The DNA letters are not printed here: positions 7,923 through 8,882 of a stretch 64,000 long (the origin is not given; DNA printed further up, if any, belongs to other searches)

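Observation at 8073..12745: aapJQM-like amino-acid ABC genes with no ATPase, operonically fused to SDR and RraA-like genes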

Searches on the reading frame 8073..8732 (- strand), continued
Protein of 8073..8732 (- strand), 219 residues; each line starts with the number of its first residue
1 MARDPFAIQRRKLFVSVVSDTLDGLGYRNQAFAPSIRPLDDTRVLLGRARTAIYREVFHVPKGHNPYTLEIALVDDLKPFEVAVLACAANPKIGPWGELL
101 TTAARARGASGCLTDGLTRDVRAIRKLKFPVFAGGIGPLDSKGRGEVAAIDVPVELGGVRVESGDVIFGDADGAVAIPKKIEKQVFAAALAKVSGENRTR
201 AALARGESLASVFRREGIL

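Call 45: search_protein_families(library=ncbifam, proteins=[L002:6180-7079:-, L002:7208-8443:+, L002:8457-9332:+, L002:9337-9936:+], max_evalue=1e-8)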
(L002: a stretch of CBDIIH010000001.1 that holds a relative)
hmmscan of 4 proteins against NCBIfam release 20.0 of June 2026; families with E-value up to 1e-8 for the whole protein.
L002:6180-7079:- (299 aa): 25 families
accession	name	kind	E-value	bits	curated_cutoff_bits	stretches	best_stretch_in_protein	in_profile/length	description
NF008352.0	PRK11139.1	subfamily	2.9e-78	263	288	1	2-293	3-293/305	transcriptional regulator GcvA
TIGR03418.1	chol_sulf_TF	equivalog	6.9e-53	179.6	324.8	1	6-290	2-290/291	choline sulfate utilization transcriptional regulator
NF007491.0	PRK10086.1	equivalog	7.5e-42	143.2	316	1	8-292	20-309/313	DNA-binding transcriptional regulator DsdC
TIGR02036.1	dsdC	equivalog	1.3e-36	126.2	352.4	1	9-291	12-300/302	DNA-binding transcriptional regulator DsdC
NF041130.1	PenR_Burk_TF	exception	4.8e-36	124.4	625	1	4-294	7-291/292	beta-lactamase transcriptional regulator PenR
NF040888.1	trans_reg_YafC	equivalog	1.2e-20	73.6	470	1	10-290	8-291/293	DNA-binding transcriptional regulator YafC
TIGR03339.1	phn_lysR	subfamily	4.6e-17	62.2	341.1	1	10-179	2-168/279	aminoethylphosphonate catabolism associated LysR family transcriptional regulator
NF008416.0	PRK11242.1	equivalog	8.4e-17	61.4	277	1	7-135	3-133/300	transcriptional regulator CynR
NF041036.1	decaheme_TF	subfamily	1.8e-16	60.5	210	1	10-117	6-113/301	multiheme cytochrome-associated LysR family transcriptional regulator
TIGR02424.1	TF_pcaQ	equivalog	3.5e-15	55.7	303.8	1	7-132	5-132/300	pca operon transcription factor PcaQ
NF002964.0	PRK03635.1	subfamily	8.2e-15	54.6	197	1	8-69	6-65/297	ArgP/LysG family DNA-binding transcriptional regulator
TIGR03298.1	argP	subfamily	1.4e-14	53.9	273.55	1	8-69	4-63/292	ArgP/LysG family DNA-binding transcriptional regulator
NF045990.1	TransRegCbbRRhodb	equivalog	1.9e-14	53.4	450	1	7-255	8-263/304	LysR family regulator CbbR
NF040786.1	LysR_Sec_metab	equivalog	1.6e-13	50.4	250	1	7-136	3-134/298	selenium metabolism-associated LysR family transcriptional regulator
NF053705.1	TransRegGltCGpos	equivalog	1.6e-12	47.2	350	1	7-131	3-129/300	glutamate biosynthesis transcriptional regulator GltC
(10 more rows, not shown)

L002:7208-8443:+ (411 aa): 58 families (the best 25 are shown)
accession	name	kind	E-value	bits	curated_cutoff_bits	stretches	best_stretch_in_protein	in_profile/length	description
NF004769.0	PRK06107.1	equivalog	2.9e-162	540.1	617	1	14-410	5-401/402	aspartate transaminase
NF041091.1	asp_aminotase_Arch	equivalog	2.4e-107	359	550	1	17-403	2-371/376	aspartate aminotransferase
NF005816.0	PRK07682.1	equivalog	3.3e-86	289.3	620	1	15-407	6-383/390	aminotransferase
NF005817.0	PRK07683.1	equivalog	6.4e-82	275.3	575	1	35-404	21-378/387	aminotransferase A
NF041364.1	GntC_guanitoxin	equivalog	2.2e-80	270.2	415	1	45-404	1-354/356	guanitoxin biosynthesis PLP-dependent (S)-gamma-hydroxy-L-arginine cyclodehydratase GntC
NF006229.0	PRK08361.1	equivalog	4.8e-75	253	624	1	11-409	6-390/391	aspartate aminotransferase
NF004975.0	PRK06348.1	equivalog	5.3e-71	239.6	549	1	27-405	14-381/384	pyridoxal phosphate-dependent aminotransferase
NF004770.0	PRK06108.1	subfamily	1.8e-68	231.2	422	1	13-406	11-391/396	pyridoxal phosphate-dependent aminotransferase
NF005601.0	PRK07337.1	equivalog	2.5e-68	231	496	1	15-405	8-390/394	pyridoxal phosphate-dependent aminotransferase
NF005588.0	PRK07309.1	equivalog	3.9e-67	226.8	576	1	43-404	31-383/391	pyridoxal phosphate-dependent aminotransferase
NF005855.0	PRK07777.1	equivalog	4e-63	214.1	553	1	35-403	22-384/391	pyridoxal phosphate-dependent aminotransferase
NF006514.0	PRK08960.1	equivalog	7.7e-63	212.6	554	1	15-406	5-384/388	pyridoxal phosphate-dependent aminotransferase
NF006569.0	PRK09082.1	subfamily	1.5e-62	211.9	420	1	36-405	25-385/386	methionine aminotransferase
NF006230.0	PRK08363.1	equivalog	8e-59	199.4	534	1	30-404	18-389/398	alanine aminotransferase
NF006488.0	PRK08912.1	equivalog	2e-57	194.9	498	1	41-407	25-384/387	aminotransferase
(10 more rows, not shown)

L002:8457-9332:+ (291 aa): 5 families
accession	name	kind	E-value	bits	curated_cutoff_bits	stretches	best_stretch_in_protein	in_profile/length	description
TIGR02321.1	Pphn_pyruv_hyd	equivalog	4.6e-120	400.1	374.4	1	4-290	3-289/290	phosphonopyruvate hydrolase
TIGR02320.1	PEP_mutase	equivalog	3.9e-87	291.8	319.55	1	8-280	1-283/284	phosphoenolpyruvate mutase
TIGR02317.1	prpB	equivalog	5.4e-47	160.4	354.4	1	5-287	2-280/285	methylisocitrate lyase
NF008455.0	PRK11320.1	equivalog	3.1e-37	128.4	353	1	4-272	7-272/295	methylisocitrate lyase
TIGR02319.1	CPEP_Pphonmut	equivalog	1e-30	107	420.05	1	4-290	4-290/294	carboxyvinyl-carboxyphosphonate phosphorylmutase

L002:9337-9936:+ (199 aa): 0 families

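Call 59: search_solved_structures(query=A1, max_evalue=0.001, show_alignments=4)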
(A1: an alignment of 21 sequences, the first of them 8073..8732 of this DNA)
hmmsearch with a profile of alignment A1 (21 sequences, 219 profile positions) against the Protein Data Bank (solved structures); distinct sequences matched with E-value up to 0.001: 10.
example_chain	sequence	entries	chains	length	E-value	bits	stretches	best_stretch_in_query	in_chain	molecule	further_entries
5ir2_A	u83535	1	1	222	8.5e-26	93.9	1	6-190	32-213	Cellulase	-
3k4i_A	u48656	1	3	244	1.4e-24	89.8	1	11-211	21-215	uncharacterized protein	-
5x15_A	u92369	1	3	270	5.2e-20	74.9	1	22-212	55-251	Putative transferase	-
3noj_A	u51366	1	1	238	5.3e-20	74.9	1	27-214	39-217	4-carboxy-4-hydroxy-2-oxoadipate aldolase/oxaloacetate decarboxylase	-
2pcn_A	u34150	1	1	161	6.4e-15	58.3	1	76-181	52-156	S-adenosylmethionine:2-demethylmenaquinone methyltransferase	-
3c8o_A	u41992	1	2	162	9.5e-11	44.7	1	74-182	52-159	Regulator of ribonuclease activity A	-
2c5q_A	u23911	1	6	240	2e-10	43.6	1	93-180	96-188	RRAA-LIKE PROTEIN YER010C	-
1j3l_A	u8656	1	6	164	8.5e-09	38.3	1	69-179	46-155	Demethylmenaquinone Methyltransferase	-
1nxj_A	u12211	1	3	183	9.8e-08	34.8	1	79-177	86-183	Probable S-adenosylmethionine:2-demethylmenaquinone methyltransferase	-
1vi4_A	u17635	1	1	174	3.1e-06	29.9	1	79-176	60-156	Regulator of ribonuclease activity A protein 1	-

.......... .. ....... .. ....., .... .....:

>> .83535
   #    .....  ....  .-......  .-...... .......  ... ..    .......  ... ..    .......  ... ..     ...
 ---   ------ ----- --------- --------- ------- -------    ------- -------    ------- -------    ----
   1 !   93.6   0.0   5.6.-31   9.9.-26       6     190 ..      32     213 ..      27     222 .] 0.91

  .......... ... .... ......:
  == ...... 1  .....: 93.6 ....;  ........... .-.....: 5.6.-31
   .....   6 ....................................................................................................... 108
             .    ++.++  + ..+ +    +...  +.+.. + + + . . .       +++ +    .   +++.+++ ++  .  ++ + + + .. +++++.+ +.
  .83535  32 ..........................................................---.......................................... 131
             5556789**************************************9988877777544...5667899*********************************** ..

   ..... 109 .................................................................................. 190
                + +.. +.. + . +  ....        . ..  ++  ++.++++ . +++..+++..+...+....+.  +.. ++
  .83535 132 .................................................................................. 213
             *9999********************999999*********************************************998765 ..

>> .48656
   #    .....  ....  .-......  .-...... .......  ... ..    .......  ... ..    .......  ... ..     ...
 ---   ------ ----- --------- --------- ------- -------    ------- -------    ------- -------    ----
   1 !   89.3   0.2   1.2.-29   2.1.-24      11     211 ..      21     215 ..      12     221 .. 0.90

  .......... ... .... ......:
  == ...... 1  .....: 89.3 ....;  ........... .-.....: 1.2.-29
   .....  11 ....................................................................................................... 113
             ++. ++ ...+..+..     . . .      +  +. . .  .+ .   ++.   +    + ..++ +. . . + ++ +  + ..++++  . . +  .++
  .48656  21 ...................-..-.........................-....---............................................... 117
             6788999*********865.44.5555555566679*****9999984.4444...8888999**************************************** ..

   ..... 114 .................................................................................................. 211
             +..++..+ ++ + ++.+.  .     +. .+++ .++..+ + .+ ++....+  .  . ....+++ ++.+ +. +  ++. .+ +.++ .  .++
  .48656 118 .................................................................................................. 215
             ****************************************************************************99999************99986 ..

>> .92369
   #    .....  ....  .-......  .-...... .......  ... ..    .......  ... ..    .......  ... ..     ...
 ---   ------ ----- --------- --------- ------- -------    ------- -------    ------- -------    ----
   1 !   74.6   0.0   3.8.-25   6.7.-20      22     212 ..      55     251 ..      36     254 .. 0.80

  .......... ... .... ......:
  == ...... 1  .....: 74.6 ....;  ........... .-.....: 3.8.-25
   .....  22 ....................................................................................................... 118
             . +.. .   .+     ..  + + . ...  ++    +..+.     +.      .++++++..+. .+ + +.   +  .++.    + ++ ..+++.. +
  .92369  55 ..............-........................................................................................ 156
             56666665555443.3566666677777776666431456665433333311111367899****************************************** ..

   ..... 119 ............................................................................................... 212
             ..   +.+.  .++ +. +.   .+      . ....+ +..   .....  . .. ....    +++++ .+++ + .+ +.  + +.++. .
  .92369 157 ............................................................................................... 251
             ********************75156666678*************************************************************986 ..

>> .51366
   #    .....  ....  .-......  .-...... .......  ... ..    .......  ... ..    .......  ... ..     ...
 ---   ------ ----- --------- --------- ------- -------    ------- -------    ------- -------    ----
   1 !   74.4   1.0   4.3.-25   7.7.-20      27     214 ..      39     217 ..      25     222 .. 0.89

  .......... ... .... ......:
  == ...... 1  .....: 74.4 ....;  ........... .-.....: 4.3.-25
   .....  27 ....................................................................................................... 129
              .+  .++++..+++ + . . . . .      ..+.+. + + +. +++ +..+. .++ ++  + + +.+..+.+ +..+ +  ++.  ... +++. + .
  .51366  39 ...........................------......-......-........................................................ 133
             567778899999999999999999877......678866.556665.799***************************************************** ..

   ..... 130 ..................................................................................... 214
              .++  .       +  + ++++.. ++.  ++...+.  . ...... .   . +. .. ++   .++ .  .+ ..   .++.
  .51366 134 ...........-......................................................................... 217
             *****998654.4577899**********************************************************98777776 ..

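Call 76: search_protein_families(library=pfam, proteins=[window:8073-8732:-, L007:2915-3838:+, L058:10676-12022:+, L002:9337-9936:+], max_evalue=0.00001)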
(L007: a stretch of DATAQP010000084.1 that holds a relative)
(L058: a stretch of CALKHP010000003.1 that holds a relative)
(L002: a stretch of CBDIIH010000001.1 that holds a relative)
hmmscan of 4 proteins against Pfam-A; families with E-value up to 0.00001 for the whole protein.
window:8073-8732:- (219 aa): 1 family
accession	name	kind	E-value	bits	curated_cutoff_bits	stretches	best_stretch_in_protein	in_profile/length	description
PF03737.21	RraA-like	-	3.9e-31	108.8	24.5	1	17-175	3-151/152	Aldolase/RraA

L007:2915-3838:+ (307 aa): 1 family
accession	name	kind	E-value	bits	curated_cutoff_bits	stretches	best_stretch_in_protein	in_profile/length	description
PF01063.24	Aminotran_4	-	1.2e-41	143.5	28.5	1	39-264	3-223/223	Amino-transferase class IV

L058:10676-12022:+ (448 aa): 1 family
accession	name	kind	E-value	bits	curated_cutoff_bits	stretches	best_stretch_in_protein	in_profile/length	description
PF00202.27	Aminotran_3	-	1.1e-65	222.4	30.5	1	22-439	5-403/403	Aminotransferase class-III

L002:9337-9936:+ (199 aa): 3 families
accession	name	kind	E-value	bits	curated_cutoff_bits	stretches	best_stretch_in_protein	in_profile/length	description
PF00149.33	Metallophos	-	1.1e-15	59.1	21.5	1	1-174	1-190/191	Calcineurin-like phosphoesterase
PF12850.12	Metallophos_2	-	1e-12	48.8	27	1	1-175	1-119/154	Calcineurin-like phosphoesterase superfamily domain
PF14582.11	Metallophos_3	-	5.3e-08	33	28.2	1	47-178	83-225/259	Metallophosphoesterase, calcineurin superfamily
